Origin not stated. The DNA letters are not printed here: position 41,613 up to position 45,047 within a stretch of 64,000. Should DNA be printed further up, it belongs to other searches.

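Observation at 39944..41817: Three-gene peptide / radical SAM / heme-oxygenase-like cassette: candidate new RiPP or peptide-derived cofactor system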

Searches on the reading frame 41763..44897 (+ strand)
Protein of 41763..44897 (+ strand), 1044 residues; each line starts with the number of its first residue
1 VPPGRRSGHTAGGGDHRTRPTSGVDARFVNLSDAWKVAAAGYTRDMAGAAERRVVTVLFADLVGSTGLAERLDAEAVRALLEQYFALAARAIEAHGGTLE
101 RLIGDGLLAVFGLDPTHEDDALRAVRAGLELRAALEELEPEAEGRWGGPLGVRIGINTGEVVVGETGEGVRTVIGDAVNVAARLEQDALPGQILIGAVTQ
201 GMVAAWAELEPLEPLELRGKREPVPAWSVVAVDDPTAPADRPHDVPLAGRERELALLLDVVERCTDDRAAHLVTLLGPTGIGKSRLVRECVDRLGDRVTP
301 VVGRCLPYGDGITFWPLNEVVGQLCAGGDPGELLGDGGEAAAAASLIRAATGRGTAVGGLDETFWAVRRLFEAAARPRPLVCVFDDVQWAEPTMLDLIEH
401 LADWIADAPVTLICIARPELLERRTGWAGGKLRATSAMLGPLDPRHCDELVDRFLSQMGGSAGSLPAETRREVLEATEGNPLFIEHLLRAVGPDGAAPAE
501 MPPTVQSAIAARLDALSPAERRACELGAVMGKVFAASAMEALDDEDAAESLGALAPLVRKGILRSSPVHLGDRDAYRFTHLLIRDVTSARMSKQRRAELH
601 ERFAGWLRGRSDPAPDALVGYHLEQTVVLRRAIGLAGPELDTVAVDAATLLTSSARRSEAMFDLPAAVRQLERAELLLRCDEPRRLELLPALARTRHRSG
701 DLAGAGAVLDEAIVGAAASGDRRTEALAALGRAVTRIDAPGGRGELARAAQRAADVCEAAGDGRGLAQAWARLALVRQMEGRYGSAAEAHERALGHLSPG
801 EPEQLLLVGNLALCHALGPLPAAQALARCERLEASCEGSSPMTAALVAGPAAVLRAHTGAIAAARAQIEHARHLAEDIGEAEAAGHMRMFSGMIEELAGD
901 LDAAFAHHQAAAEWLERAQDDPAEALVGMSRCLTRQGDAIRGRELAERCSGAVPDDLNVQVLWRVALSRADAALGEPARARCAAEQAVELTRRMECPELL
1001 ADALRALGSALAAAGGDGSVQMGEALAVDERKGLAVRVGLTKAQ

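Call 48: search_protein_families(library=pfam, proteins=[window:41763-44897:+], max_evalue=0.001)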
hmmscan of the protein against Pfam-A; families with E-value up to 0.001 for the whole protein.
window:41763-44897:+ (1044 aa): 3 families
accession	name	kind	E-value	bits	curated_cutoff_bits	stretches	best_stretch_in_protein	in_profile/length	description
PF13191.12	AAA_16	-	3.7e-21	76.8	32.6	1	247-404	2-158/167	AAA ATPase domain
PF00211.25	Guanylate_cyc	-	1.6e-20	73.9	21.9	1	54-222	8-175/183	Adenylate and Guanylate cyclase catalytic domain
PF13401.12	AAA_22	-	4.1e-05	24.3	27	1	270-422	5-128/130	AAA domain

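Call 49: search_protein_families(library=ncbifam, proteins=[window:41763-44897:+], max_evalue=0.0001)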
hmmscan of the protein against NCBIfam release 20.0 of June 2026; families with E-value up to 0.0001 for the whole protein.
window:41763-44897:+ (1044 aa): 2 families
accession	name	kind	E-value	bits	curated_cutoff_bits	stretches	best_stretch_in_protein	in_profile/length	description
TIGR03903.1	TOMM_kin_cyc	equivalog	1.2e-43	149.3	705.75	1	39-617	273-872/1267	TOMM system kinase/cyclase fusion protein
NF058673.1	LipAdnlyCyLipJMY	equivalog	9.4e-09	34.5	800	1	49-204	290-423/449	bifunctional lipase/adenylate cyclase LipJ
